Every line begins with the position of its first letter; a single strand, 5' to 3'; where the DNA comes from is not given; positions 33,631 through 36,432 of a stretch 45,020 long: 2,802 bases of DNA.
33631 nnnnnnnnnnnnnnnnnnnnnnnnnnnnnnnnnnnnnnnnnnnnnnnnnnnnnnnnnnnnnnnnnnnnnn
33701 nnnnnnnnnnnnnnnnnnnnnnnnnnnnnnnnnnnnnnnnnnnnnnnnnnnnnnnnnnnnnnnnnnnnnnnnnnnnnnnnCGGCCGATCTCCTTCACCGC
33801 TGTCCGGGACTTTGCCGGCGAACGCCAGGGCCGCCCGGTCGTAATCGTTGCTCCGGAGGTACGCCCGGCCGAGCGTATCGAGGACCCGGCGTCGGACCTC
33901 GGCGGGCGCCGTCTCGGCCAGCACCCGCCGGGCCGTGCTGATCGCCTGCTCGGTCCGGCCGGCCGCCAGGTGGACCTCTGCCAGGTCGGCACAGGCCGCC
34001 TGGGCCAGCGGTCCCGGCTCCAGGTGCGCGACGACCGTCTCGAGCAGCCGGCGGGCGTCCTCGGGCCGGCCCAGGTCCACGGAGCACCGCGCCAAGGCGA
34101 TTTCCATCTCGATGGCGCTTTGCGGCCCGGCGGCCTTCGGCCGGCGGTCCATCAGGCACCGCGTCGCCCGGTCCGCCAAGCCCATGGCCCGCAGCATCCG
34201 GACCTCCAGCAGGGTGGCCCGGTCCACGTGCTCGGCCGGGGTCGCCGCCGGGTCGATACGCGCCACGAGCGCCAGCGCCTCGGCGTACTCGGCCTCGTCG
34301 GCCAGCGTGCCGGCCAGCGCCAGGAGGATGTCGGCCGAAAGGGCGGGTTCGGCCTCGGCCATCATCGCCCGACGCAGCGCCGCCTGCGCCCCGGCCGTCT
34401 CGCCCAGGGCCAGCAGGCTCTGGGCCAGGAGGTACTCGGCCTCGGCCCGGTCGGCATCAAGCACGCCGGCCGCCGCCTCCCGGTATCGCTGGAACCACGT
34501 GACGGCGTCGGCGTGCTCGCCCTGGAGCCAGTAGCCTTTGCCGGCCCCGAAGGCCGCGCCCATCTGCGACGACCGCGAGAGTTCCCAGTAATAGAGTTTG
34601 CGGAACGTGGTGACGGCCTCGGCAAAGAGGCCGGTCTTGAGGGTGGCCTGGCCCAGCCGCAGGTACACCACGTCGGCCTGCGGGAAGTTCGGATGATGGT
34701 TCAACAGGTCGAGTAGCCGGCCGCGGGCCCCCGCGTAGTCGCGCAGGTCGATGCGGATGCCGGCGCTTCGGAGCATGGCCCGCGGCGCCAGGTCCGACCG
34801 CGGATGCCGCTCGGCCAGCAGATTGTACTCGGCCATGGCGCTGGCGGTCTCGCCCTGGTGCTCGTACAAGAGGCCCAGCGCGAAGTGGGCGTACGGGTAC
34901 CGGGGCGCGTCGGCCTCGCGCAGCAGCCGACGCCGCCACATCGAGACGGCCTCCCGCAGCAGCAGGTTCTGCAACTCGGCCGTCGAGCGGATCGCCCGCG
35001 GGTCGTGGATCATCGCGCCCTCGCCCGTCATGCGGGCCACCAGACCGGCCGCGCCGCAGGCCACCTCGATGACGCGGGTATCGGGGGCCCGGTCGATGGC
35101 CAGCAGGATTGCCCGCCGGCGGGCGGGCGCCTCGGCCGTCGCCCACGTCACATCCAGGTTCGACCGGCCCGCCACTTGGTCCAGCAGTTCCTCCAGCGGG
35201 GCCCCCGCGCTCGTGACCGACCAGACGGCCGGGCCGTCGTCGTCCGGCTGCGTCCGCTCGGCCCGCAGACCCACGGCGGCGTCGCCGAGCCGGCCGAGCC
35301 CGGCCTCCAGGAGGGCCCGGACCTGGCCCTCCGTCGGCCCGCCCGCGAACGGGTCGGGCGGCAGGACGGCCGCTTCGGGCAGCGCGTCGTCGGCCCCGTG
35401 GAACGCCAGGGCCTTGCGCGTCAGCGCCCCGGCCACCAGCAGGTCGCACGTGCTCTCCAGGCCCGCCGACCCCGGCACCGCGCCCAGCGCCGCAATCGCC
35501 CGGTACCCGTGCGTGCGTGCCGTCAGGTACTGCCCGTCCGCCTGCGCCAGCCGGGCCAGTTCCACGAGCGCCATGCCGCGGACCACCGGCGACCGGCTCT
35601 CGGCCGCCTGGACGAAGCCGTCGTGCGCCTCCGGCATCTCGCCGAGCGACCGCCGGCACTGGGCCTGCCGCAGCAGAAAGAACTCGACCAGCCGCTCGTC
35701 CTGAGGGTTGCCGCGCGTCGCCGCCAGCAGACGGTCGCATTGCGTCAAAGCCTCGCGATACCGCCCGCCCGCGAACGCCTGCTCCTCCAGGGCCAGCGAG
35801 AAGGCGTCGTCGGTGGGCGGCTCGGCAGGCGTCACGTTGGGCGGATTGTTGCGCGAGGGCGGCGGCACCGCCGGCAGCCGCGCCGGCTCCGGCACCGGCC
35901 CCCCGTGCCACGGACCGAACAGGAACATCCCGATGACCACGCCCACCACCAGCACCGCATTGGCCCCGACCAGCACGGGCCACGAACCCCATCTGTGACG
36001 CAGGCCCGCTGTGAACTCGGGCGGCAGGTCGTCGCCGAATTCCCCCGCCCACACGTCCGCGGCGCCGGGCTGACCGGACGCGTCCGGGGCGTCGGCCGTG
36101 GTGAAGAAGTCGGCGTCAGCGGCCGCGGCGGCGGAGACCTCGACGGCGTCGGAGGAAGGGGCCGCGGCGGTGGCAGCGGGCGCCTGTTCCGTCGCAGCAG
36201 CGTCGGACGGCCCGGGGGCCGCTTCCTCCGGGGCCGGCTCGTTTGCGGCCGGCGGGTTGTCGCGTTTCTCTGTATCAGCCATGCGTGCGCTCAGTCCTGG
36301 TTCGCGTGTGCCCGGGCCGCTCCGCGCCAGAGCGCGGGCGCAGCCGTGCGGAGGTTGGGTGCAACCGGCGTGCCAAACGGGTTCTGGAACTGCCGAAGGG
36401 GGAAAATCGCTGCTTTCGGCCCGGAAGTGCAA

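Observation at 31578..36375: Sigma-54 flgB operon opens with a TM-anchored 834-aa TPR protein, a secreted TPR protein and a kinase-less NtrC-type regulator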

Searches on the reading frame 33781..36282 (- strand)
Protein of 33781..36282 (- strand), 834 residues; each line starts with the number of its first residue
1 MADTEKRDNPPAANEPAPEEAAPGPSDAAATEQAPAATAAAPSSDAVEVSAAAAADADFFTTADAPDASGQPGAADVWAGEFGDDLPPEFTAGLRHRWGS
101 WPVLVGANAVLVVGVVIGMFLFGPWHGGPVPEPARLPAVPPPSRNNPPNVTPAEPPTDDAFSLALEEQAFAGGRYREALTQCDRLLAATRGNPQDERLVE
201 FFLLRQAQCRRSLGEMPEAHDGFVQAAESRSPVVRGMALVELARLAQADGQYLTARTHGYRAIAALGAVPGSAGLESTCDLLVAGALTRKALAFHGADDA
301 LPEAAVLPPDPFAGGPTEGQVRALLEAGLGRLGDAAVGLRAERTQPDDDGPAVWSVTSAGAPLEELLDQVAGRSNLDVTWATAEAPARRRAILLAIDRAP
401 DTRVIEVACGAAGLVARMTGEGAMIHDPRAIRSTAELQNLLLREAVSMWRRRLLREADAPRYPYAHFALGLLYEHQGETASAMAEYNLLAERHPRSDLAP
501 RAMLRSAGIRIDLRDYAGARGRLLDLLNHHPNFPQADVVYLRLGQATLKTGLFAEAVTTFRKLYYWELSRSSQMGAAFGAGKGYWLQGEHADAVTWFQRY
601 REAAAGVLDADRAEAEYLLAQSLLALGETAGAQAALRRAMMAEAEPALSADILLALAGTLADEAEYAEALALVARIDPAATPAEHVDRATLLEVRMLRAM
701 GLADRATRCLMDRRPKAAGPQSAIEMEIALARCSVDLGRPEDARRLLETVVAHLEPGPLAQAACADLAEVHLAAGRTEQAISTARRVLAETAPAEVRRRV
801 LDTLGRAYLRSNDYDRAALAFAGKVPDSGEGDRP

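Call 3: search_protein_families(library=pfam, proteins=[window:33781-36282:-], max_evalue=0.1)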
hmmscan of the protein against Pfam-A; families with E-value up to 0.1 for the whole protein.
window:33781-36282:- (834 aa): 16 families
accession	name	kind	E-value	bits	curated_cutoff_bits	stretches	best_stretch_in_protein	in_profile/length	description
PF13432.12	TPR_16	-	2e-16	60.5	32.7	3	735-792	8-62/65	Tetratricopeptide repeat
PF09976.15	TPR_21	-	7.8e-14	52.3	25.5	3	723-822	75-170/193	Tetratricopeptide repeat-like domain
PF14559.12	TPR_19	-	2.1e-13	50.8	25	2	737-796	4-61/68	Tetratricopeptide repeat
PF13174.12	TPR_6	-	7e-12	45.6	26.3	1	464-496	1-33/33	Tetratricopeptide repeat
PF13424.12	TPR_12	-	6.8e-11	42.6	30.1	3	762-820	2-67/77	Tetratricopeptide repeat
PF13181.12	TPR_8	-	1.2e-10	41.1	25.7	0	539-566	3-30/34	Tetratricopeptide repeat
PF07719.23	TPR_2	-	5.4e-10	39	27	1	463-494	1-32/34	Tetratricopeptide repeat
PF12895.13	ANAPC3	-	3.7e-08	34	27.2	1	588-673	3-79/82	Anaphase-promoting complex, cyclosome, subunit 3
PF13428.12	TPR_14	-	9.1e-08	32.5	23.5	1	466-498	4-36/44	Tetratricopeptide repeat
PF00515.34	TPR_1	-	4e-05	23.7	27.8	0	464-484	2-22/34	Tetratricopeptide repeat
PF13176.12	TPR_7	-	8.4e-05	22.8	27.9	1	763-791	1-28/36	Tetratricopeptide repeat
PF25058.1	ARM_TT21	-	0.00094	19.6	27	0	608-679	52-123/155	Tetratricopeptide repeat protein 21 ARM repeat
PF14853.12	Fis1_TPR_C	-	0.0077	16.8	25.3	0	513-536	14-37/53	Fis1 C-terminal tetratricopeptide repeat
PF07721.20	TPR_4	-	0.018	16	27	1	762-786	2-26/26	Tetratricopeptide repeat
PF23300.3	HEAT_Nup120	-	0.044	14.1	29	0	615-647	28-60/170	Nucleoporin Nup120, HEAT repeats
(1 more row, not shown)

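Call 4: search_protein_families(library=ncbifam, proteins=[window:33781-36282:-], max_evalue=0.1)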
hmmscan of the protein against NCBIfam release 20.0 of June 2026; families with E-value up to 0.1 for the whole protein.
window:33781-36282:- (834 aa): 11 families
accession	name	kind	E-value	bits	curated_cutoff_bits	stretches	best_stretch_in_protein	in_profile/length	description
TIGR02795.1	tol_pal_ybgF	equivalog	2.8e-16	60.2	90.1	2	461-537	37-113/119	tol-pal system protein YbgF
NF052312.1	T9SS_PorW_SprE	equivalog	8.7e-15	54.4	250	3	466-562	219-315/716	type IX secretion system periplasmic lipoprotein PorW/SprE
TIGR02917.1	PEP_TPR_lipo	equivalog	1.8e-11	42.7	312.2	3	465-602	195-323/899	XrtA/PEP-CTERM system TPR-repeat protein PrsT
TIGR03302.1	OM_YfiO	subfamily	3.6e-09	36.5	81.4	1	475-549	45-119/239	outer membrane protein assembly factor BamD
NF052415.1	T3SS_chap_SctY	equivalog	5.8e-09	36.4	70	1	731-821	13-100/106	type III secretion apparatus assembly chaperone SctY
NF040959.1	MamA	equivalog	8.7e-07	28.6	200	1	465-563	73-165/204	magnetosome protein MamA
TIGR02552.1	LcrH_SycD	equivalog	1.6e-06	27.9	104.8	1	547-645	28-118/136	SycD/LcrH family type III secretion system chaperone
NF033920.0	C39_PA2778_fam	equivalog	0.0034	16.8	150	0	573-641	189-252/255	PA2778 family cysteine peptidase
NF033762.1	social_mot_Tgl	equivalog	0.0051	16.2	225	0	466-609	34-205/252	social motility TPR repeat lipoprotein Tgl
TIGR02521.1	type_IV_pilW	equivalog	0.01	15.4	154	0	459-487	61-89/234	type IV pilus biogenesis/stability protein PilW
NF047507.1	TPR_BatC_Lepto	exception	0.053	13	175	0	773-821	70-119/214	TPR repeat-containing protein BatC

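Call 9: find_homologous_proteins(query=window:33781-36282:-, max_evalue=0.001)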
Query window:33781-36282:- (834 aa): 31 proteins with E <= 0.001 among 8000 candidates.
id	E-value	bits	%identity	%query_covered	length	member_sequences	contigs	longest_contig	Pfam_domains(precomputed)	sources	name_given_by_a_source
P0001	0.0e+0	1805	99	100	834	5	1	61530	PF14559.13,PF09976.16,PF00515.35,PF12895.14,PF13424.13,PF13432.13,PF13428.13,PF13181.13,PF07719.24,PF13174.13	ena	-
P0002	0.0e+0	1477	82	100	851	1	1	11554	PF09976.16,PF25058.2,PF13176.13,PF13428.13,PF14559.13,PF00515.35,PF12895.14,PF13424.13,PF13432.13,PF13181.13,PF07719.24,PF13174.13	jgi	-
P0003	0.0e+0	1458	85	93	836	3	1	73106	PF25063.1,PF09976.16,PF25058.2,PF13428.13,PF14559.13,PF00515.35,PF12895.14,PF13424.13,PF28559.1,PF13432.13,PF13181.13,PF07719.24,PF13174.13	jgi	-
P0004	0.0e+0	1011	62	98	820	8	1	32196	PF14559.13,PF09976.16,PF00515.35,PF12895.14,PF13424.13,PF13432.13,PF13428.13,PF13181.13,PF07719.24,PF13174.13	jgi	-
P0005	5.1e-294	996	65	90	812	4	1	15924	PF14559.13,PF09976.16,PF12895.14,PF13424.13,PF13432.13,PF13428.13,PF13181.13,PF07719.24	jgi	-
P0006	2.4e-290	984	61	92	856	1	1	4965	PF14559.13,PF09976.16,PF00515.35,PF12895.14,PF13424.13,PF13176.13,PF13432.13,PF13428.13,PF13181.13,PF07719.24,PF13174.13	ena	-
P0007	4.1e-287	973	64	90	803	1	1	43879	PF14559.13,PF09976.16,PF13424.13,PF13432.13,PF13428.13,PF13181.13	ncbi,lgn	-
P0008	2.8e-279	947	59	95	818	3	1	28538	PF14559.13,PF09976.16,PF25058.2,PF00515.35,PF12895.14,PF13424.13,PF13432.13,PF13428.13,PF13181.13,PF07719.24,PF13174.13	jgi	-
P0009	6.8e-277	939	61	94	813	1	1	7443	PF14559.13,PF09976.16,PF13432.13,PF13428.13,PF07719.24,PF13174.13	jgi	jgi:tetratricopeptide (TPR) repeat protein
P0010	4.1e-276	936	61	90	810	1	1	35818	PF14559.13,PF09976.16,PF12895.14,PF13432.13,PF13428.13,PF13181.13,PF07719.24,PF13174.13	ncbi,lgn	ncbi:MAG: tetratricopeptide repeat protein [Phycisphaerae bacterium]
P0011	7.2e-276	936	59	100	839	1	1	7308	PF14559.13,PF09976.16,PF12895.14,PF13424.13,PF13432.13,PF13428.13,PF13181.13,PF07719.24,PF13174.13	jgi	-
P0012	7.9e-276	936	61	90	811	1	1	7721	PF14559.13,PF09976.16,PF13432.13,PF13181.13,PF13174.13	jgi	jgi:tetratricopeptide (TPR) repeat protein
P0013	5.1e-221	754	52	90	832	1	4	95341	PF14559.13,PF25058.2,PF00515.35,PF12895.14,PF13424.13,PF13176.13,PF13432.13,PF13428.13,PF13181.13,PF07719.24,PF13174.13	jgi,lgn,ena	-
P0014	6.4e-218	744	50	97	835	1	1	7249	PF09976.16,PF25058.2,PF13176.13,PF13428.13,PF14559.13,PF00515.35,PF12895.14,PF13424.13,PF13432.13,PF13181.13,PF07719.24,PF13174.13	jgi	-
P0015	3.6e-215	735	52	90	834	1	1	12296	PF14559.13,PF25058.2,PF00515.35,PF12895.14,PF13424.13,PF13432.13,PF13428.13,PF13181.13,PF07719.24,PF13174.13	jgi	-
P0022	4.4e-171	589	46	89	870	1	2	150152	PF09976.16,PF25058.2,PF13176.13,PF13428.13,PF14559.13,PF24575.2,PF17874.8,PF00515.35,PF12895.14,PF13424.13,PF21033.5,PF13432.13,PF13181.13,PF07719.24,PF13174.13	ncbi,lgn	-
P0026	8.8e-151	522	45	80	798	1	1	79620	PF10602.16,PF14559.13,PF09976.16,PF25058.2,PF13176.13,PF13432.13,PF13428.13,PF07719.24,PF13174.13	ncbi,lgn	-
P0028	1.3e-110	389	35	87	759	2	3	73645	PF14559.13,PF12895.14,PF13424.13,PF13176.13,PF13432.13,PF13428.13,PF13181.13,PF07719.24,PF13174.13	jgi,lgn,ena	-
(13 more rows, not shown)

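Call 10: find_encoding_contigs(protein=P0028, flank=8000, max_places=2)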
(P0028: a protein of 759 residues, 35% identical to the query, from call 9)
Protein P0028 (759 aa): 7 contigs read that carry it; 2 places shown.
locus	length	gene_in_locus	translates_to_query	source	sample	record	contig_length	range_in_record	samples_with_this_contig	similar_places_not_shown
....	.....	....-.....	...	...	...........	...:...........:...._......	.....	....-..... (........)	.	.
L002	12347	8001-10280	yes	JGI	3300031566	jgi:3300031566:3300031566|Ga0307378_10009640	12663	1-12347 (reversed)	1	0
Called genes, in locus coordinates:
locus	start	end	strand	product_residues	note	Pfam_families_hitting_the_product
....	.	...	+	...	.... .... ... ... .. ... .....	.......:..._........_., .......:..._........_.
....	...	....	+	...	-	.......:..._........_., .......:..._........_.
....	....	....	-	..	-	-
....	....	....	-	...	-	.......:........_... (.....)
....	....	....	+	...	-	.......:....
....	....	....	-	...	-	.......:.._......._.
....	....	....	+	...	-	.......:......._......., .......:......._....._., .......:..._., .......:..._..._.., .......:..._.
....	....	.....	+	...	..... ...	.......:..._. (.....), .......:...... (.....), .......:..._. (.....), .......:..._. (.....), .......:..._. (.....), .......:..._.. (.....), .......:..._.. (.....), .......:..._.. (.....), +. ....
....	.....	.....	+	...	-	-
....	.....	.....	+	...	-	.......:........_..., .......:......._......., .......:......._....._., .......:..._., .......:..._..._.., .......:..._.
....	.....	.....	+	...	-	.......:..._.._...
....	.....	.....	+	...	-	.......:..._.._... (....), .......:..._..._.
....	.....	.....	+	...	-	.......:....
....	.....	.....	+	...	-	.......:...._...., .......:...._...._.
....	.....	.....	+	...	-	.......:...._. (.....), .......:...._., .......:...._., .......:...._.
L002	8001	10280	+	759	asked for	PF07719:TPR_2 (faint), PF12895:ANAPC3 (faint), PF13174:TPR_6 (faint), PF13176:TPR_7 (faint), PF13181:TPR_8 (faint), PF13424:TPR_12 (faint), PF13428:TPR_14 (faint), PF13432:TPR_16 (faint), +1 more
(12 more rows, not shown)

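Call 11: find_encoding_contigs(protein=P0022, flank=8000, max_places=2)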
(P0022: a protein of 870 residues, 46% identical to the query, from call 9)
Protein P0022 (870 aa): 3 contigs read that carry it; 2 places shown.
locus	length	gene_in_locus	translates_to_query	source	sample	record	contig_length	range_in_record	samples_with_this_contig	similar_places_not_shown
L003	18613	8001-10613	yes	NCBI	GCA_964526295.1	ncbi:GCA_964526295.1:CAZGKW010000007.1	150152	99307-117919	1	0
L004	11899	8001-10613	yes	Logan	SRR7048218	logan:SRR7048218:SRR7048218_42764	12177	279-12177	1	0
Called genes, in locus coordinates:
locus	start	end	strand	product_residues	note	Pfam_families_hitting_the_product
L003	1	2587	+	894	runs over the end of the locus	-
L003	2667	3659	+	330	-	PF13249:SQHop_cyclase_N (faint), PF13243:SQHop_cyclase_C (faint)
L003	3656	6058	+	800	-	PF11838:ERAP1_C (faint), PF02985:HEAT (faint), PF13646:HEAT_2 (weak), PF00514:Arm (faint), PF13646:HEAT_2, PF12717:Cnd1 (faint), PF13646:HEAT_2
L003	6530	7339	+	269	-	-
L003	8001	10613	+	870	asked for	PF13428:TPR_14 (faint), PF13432:TPR_16 (faint), PF14559:TPR_19 (faint), PF00515:TPR_1 (faint), PF07719:TPR_2 (faint), PF17874:TPR_MalT (weak), PF12895:ANAPC3 (weak), PF13424:TPR_12 (weak), +7 more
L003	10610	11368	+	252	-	PF13176:TPR_7 (faint)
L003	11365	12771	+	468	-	PF00072:Response_reg, PF00158:Sigma54_activat, PF14532:Sigma54_activ_2, PF00004:AAA (weak), PF07728:AAA_5, PF25601:AAA_lid_14, PF02954:HTH_8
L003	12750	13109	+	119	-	PF00460:Flg_bb_rod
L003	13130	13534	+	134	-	PF06429:Flg_bbr_C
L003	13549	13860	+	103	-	PF02049:FliE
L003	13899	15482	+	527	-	PF01514:YscJ_FliF, PF08345:YscJ_FliF_C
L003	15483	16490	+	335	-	PF14842:FliG_N (weak), PF14841:FliG_M, PF01706:FliG_C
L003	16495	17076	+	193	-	PF02108:FliH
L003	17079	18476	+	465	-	PF00006:ATP-synt_ab, PF18269:T3SS_ATPase_C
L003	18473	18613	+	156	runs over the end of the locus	-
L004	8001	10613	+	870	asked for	PF13428:TPR_14 (faint), PF13432:TPR_16 (faint), PF14559:TPR_19 (faint), PF00515:TPR_1 (faint), PF07719:TPR_2 (faint), PF17874:TPR_MalT (weak), PF12895:ANAPC3 (weak), PF13424:TPR_12 (weak), +7 more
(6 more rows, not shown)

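Call 12: find_encoding_contigs(protein=P0026, flank=8000, max_places=2)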
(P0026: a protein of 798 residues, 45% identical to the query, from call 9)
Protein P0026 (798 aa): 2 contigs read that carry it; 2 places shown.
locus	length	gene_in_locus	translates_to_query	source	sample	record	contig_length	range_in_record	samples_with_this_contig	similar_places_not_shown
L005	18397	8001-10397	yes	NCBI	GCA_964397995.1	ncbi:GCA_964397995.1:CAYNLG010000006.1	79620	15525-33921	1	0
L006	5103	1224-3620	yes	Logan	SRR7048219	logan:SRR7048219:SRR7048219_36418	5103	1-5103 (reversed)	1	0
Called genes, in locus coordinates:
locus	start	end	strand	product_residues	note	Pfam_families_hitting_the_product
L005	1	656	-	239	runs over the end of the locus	PF00460:Flg_bb_rod (weak), PF22692:LlgE_F_G_D1, PF06429:Flg_bbr_C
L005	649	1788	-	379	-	-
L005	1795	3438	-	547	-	PF00460:Flg_bb_rod, PF22692:LlgE_F_G_D1, PF07559:FlgE_D2, PF06429:Flg_bbr_C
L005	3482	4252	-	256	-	PF03963:FlgD, PF13861:FLgD_tudor (faint)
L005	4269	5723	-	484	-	-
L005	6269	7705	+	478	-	PF00072:Response_reg, PF00158:Sigma54_activat, PF14532:Sigma54_activ_2, PF07728:AAA_5, PF25601:AAA_lid_14, PF02954:HTH_8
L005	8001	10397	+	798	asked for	PF09976:TPR_21 (faint), PF13174:TPR_6 (faint), PF13428:TPR_14 (faint), PF14559:TPR_19 (faint), PF07719:TPR_2 (faint), PF10602:RPN7 (faint), PF13176:TPR_7 (faint), PF13432:TPR_16 (weak), +1 more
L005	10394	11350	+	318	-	-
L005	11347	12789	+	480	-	PF00072:Response_reg, PF00158:Sigma54_activat, PF14532:Sigma54_activ_2, PF07728:AAA_5 (weak), PF25601:AAA_lid_14, PF02954:HTH_8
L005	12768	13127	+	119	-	PF00460:Flg_bb_rod (weak)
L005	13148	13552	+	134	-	PF00460:Flg_bb_rod, PF06429:Flg_bbr_C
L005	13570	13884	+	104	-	PF02049:FliE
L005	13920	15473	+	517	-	PF01514:YscJ_FliF, PF08345:YscJ_FliF_C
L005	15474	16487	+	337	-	PF14842:FliG_N, PF14841:FliG_M, PF01706:FliG_C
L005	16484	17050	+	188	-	PF02108:FliH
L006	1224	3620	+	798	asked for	PF09976:TPR_21 (faint), PF13174:TPR_6 (faint), PF13428:TPR_14 (faint), PF14559:TPR_19 (faint), PF07719:TPR_2 (faint), PF10602:RPN7 (faint), PF13176:TPR_7 (faint), PF13432:TPR_16 (weak), +1 more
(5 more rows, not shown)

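Call 19: search_solved_structures(query=A1, max_evalue=0.01)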
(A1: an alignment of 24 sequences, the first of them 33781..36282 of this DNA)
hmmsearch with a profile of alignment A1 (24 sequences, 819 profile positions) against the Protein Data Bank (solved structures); distinct sequences matched with E-value up to 0.01: 77 (the best 60 are shown).
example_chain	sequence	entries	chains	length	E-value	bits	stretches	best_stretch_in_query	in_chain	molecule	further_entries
9qhb_A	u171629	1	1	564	2.3e-45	158.5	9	519-656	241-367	Engineered tetratricopeptide repeat protein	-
8bu0_A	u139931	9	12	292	8.2e-30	107.1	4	519-633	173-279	Consensus tetratricopeptide repeat protein | Crystal structure of an 8-repeat consensus TPR superhelix with Zinc. | Monomer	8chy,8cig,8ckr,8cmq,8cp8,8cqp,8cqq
9qhc_A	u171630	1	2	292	2.6e-25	92.2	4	519-633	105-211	Engineered tetratricopeptide repeat protein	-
2fo7_A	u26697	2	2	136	1.2e-11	47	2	519-588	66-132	SYNTHETIC CONSENSUS TPR PROTEIN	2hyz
8ch0_A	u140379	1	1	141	1.7e-11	46.5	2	519-588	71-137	Consensus tetratricopeptide repeat protein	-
1na0_A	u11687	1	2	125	2.1e-10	42.9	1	520-634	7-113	designed protein CTPR3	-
8fgw_D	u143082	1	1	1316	2.5e-10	42.6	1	598-776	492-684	Tetratricopeptide repeat protein 21B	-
8bbe_D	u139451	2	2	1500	3.5e-10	42.1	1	598-777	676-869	SNAP-tag,Tetratricopeptide repeat protein 21B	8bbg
4y6c_A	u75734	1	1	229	1.2e-09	40.4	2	555-663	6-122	ANSERINA PUTATIVE KINESIN LIGHT chain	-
7rqf_A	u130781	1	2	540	1.9e-09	39.7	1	653-777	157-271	TPR repeat-containing protein PA4667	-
4y6w_A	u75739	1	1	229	7.6e-09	37.7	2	554-666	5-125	NaB(AB)3ACb - light chain TPR-like repeats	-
5a7d_B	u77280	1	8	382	1.3e-08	37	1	556-628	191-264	PINS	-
2wqh_A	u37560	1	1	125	2e-08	36.4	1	520-634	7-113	CTPR3Y3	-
4a1s_A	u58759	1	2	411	2.1e-08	36.3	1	556-628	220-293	PARTNER OF INSCUTEABLE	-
3vtx_A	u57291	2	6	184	3.8e-08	35.4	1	521-628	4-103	MamA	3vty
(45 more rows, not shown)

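Call 22: find_related_loci(query=A1, collection=genome_contigs, flank=10000)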
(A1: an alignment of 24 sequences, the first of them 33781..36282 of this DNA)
Query A1 (834 aa) in genome_contigs; peptide patterns used: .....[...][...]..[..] (x = any residue, [..] = any of these).
25 stretches matched a pattern; 15 encode a relative of the query (tblastn E <= 1e-3); 15 distinct loci.
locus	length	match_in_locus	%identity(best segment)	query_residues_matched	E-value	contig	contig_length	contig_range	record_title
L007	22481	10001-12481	48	5-834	0e+0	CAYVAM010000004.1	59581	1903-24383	MAG TPA_asm: uncultured Anaerolineales bacterium isolate binchicken_co211_313 genome assembly, contig: NODE_259_length_5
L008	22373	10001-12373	46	3-834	0e+0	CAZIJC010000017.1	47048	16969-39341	MAG TPA_asm: uncultured Anaerolineales bacterium isolate SRP068000_co4_80 genome assembly, contig: NODE_367_length_47048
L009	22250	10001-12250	64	82-834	0e+0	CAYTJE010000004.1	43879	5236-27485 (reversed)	MAG TPA_asm: uncultured Anaerolineales bacterium isolate SRP141376_co1_325 genome assembly, contig: NODE_2085_length_438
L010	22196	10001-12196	44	95-826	1e-174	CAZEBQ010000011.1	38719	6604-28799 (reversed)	MAG TPA_asm: uncultured Anaerolineales bacterium isolate binchicken_co211_250 genome assembly, contig: NODE_594_length_3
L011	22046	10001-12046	44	145-826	3e-155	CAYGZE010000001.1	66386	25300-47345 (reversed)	MAG TPA_asm: uncultured Anaerolineales bacterium isolate ERP119294_co1_415 genome assembly, contig: NODE_407_length_6638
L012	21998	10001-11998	45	167-834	2e-152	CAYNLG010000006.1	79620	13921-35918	MAG TPA_asm: uncultured Anaerolineales bacterium isolate SRP141376_co4_301 genome assembly, contig: NODE_517_length_7962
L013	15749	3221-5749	36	5-829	4e-127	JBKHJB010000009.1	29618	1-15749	MAG: Phycisphaerae bacterium isolate D4M11_13 NODE_672_length_29618_cov_12.177485, whole genome shotgun sequence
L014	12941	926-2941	37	161-834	4e-124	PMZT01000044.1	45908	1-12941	MAG: Planctomycetia bacterium isolate fen_1346 73.20110800_E3D.93_contig_21630, whole genome shotgun sequence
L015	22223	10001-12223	37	102-834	4e-108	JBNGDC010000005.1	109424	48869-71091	MAG: Phycisphaerae bacterium isolate E05-017 bin55.fa-5, whole genome shotgun sequence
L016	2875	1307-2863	44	161-678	3e-110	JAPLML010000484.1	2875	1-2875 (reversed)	MAG: Planctomycetota bacterium isolate LacPavin_0920_SED3_MAG_68_11 LacPavin_0920_SED3_scaffold_1094415, whole genome sh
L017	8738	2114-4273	34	108-822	9e-93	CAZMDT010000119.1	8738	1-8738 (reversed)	MAG TPA_asm: uncultured Planctomycetaceae bacterium isolate SRP185410_co2_16 genome assembly, contig: NODE_10666_length_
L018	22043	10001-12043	33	161-834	7e-92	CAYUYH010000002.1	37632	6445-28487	MAG TPA_asm: uncultured Planctomycetaceae bacterium isolate SRP323688_co1_175 genome assembly, contig: NODE_2002_length_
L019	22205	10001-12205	36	103-823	1e-102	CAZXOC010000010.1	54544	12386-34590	MAG TPA_asm: uncultured Planctomycetaceae bacterium isolate SRP068000_co1_356 genome assembly, contig: NODE_489_length_5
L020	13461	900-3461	36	2-833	7e-125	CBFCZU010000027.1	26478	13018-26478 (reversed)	MAG TPA_asm: uncultured Planctomycetales bacterium isolate SRR26215681_concoct_196 genome assembly, contig: ERZ25073475.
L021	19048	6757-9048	31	94-816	6e-87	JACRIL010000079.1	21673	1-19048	MAG: Planctomycetota bacterium isolate NC_groundwater_1802_Pr3_B-0.1um_59_14 SR-2_scaffold_141_1150207, whole genome sho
